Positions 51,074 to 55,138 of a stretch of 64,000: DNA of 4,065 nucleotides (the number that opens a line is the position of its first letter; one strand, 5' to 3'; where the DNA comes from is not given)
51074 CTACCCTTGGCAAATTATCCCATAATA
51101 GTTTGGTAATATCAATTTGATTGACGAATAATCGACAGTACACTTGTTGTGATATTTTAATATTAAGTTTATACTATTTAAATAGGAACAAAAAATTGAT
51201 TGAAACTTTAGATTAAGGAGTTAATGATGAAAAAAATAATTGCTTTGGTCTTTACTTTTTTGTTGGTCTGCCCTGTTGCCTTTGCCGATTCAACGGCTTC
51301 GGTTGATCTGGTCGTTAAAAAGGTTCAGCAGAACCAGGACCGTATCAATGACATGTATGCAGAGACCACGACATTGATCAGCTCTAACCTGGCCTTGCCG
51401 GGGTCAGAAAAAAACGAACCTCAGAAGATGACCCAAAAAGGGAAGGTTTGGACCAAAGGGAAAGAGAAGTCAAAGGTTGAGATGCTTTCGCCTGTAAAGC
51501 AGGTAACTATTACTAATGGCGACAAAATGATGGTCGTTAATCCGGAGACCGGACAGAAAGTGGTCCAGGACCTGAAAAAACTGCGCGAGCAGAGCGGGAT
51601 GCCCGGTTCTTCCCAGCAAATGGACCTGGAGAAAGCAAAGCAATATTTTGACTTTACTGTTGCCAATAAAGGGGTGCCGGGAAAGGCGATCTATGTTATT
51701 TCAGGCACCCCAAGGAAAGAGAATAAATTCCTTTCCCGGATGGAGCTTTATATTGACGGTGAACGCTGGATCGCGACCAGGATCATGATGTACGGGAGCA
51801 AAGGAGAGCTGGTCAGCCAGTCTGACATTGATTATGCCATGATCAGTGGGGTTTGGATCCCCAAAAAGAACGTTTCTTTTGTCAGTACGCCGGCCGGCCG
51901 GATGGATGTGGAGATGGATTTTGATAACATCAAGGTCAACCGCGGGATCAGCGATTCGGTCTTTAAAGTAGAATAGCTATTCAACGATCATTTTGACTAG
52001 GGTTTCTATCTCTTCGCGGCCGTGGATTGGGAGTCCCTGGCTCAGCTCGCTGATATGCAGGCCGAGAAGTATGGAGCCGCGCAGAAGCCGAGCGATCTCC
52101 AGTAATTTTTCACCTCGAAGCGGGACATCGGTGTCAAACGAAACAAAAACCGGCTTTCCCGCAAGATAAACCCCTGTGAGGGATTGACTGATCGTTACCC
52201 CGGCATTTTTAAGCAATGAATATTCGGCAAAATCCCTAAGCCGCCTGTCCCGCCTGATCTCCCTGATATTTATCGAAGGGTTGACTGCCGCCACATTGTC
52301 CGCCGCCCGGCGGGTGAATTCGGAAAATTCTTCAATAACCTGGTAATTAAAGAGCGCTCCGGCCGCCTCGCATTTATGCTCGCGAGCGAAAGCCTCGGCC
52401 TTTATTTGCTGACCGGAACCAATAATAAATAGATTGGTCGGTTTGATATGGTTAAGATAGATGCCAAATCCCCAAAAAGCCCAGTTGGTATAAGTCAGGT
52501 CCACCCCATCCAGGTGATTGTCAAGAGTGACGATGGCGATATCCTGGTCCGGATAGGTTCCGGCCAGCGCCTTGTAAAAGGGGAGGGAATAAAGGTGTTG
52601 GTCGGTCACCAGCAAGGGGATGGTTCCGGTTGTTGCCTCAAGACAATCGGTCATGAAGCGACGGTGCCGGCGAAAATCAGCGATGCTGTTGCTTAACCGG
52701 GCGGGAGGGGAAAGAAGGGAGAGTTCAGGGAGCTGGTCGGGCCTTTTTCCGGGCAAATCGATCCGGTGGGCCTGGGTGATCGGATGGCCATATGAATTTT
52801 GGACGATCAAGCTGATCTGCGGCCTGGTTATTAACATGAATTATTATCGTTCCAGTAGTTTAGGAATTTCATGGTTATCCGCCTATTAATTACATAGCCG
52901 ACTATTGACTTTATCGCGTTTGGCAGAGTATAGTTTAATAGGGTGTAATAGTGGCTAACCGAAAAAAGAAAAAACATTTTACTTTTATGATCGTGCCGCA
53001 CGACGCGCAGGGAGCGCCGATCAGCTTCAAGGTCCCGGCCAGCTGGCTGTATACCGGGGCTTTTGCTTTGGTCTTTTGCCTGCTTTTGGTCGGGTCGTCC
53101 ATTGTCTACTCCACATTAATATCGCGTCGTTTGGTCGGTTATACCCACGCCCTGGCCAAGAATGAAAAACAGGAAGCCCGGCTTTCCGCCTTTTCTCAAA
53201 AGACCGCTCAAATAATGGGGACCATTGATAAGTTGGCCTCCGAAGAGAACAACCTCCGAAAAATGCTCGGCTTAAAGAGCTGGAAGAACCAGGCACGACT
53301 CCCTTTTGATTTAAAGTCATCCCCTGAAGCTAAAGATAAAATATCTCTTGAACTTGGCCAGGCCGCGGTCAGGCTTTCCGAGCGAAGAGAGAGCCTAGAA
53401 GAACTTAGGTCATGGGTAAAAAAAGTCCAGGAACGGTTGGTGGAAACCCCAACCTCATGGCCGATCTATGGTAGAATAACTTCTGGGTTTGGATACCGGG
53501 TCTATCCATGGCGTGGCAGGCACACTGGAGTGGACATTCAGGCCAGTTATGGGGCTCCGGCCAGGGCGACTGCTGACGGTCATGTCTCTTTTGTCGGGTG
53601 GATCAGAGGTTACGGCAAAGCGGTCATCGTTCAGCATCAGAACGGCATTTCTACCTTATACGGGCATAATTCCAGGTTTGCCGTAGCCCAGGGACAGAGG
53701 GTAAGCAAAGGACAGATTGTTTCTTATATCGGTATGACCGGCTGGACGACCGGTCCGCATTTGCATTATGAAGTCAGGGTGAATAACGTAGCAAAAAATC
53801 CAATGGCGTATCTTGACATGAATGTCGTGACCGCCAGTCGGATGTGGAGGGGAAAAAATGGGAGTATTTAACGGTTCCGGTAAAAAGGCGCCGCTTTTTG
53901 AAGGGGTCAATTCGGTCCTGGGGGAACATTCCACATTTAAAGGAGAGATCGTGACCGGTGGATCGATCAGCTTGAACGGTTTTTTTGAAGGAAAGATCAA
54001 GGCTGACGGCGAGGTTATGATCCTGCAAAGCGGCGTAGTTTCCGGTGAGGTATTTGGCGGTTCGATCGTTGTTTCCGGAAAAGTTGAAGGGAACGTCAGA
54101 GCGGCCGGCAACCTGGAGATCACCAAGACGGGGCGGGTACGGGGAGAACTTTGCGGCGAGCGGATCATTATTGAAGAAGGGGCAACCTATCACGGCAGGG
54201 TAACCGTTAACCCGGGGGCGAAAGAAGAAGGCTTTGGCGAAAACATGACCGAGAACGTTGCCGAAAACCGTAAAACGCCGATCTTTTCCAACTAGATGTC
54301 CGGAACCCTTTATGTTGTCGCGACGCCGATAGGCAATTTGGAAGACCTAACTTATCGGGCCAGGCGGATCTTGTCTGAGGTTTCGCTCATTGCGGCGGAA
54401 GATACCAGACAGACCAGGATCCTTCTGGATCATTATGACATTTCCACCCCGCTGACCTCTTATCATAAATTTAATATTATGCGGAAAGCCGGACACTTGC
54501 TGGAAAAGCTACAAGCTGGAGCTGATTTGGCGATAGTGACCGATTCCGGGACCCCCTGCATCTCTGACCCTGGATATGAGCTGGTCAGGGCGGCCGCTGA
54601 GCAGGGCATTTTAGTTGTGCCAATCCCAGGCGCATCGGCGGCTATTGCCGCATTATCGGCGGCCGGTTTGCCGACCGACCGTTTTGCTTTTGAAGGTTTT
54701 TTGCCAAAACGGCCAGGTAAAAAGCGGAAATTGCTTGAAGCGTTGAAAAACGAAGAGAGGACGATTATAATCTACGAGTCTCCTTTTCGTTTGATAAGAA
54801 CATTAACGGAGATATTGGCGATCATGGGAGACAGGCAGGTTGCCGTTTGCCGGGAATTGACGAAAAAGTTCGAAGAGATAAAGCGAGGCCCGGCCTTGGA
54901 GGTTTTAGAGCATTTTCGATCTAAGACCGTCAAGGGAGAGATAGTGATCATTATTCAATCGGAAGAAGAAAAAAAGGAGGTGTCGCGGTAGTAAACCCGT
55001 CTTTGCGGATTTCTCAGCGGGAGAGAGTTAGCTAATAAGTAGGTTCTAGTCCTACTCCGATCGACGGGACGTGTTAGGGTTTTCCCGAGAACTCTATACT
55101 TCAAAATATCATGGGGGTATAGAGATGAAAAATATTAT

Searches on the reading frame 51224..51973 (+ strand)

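Call 61: search_protein_families(library=pfam, proteins=[window:51224-51973:+], max_evalue=0.000001)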
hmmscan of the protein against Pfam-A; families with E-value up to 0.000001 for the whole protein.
window:51224-51973:+ (250 aa): 1 family
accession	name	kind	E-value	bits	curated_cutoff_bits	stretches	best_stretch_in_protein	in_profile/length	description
PF17131.11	LolA_like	-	1.6e-09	38.1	30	1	122-249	48-179/184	Outer membrane lipoprotein-sorting protein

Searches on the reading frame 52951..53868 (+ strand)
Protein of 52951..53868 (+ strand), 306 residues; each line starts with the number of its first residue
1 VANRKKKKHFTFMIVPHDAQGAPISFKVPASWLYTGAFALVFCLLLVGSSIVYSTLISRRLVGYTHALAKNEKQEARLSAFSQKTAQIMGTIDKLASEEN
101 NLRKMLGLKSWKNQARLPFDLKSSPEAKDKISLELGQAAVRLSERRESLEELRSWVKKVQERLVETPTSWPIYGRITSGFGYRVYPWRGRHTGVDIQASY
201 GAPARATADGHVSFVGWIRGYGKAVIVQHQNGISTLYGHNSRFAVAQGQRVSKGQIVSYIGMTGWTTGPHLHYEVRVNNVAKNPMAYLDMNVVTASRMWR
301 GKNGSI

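Call 61: search_protein_families(library=pfam, proteins=[window:52951-53868:+], max_evalue=0.000001)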
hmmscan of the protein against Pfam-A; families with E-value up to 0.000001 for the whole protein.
window:52951-53868:+ (306 aa): 1 family
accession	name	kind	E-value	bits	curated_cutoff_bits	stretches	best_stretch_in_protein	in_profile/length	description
PF01551.29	Peptidase_M23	-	6e-33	113.4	28.7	1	190-284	2-96/96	Peptidase family M23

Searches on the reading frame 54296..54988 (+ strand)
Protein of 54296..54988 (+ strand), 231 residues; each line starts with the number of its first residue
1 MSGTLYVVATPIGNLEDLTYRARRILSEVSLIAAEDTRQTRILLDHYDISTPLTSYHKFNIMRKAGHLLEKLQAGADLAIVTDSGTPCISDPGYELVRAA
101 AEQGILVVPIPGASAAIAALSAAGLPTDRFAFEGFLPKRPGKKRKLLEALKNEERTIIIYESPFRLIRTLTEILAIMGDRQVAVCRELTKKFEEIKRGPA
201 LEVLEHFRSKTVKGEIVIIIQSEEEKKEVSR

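Call 61: search_protein_families(library=pfam, proteins=[window:54296-54988:+], max_evalue=0.000001)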
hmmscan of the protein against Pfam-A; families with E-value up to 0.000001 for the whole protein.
window:54296-54988:+ (231 aa): 1 family
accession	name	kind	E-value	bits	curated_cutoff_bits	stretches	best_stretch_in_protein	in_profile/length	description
PF00590.25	TP_methylase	-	1.1e-35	124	27.8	1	4-200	1-208/212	Tetrapyrrole (Corrin/Porphyrin) Methylases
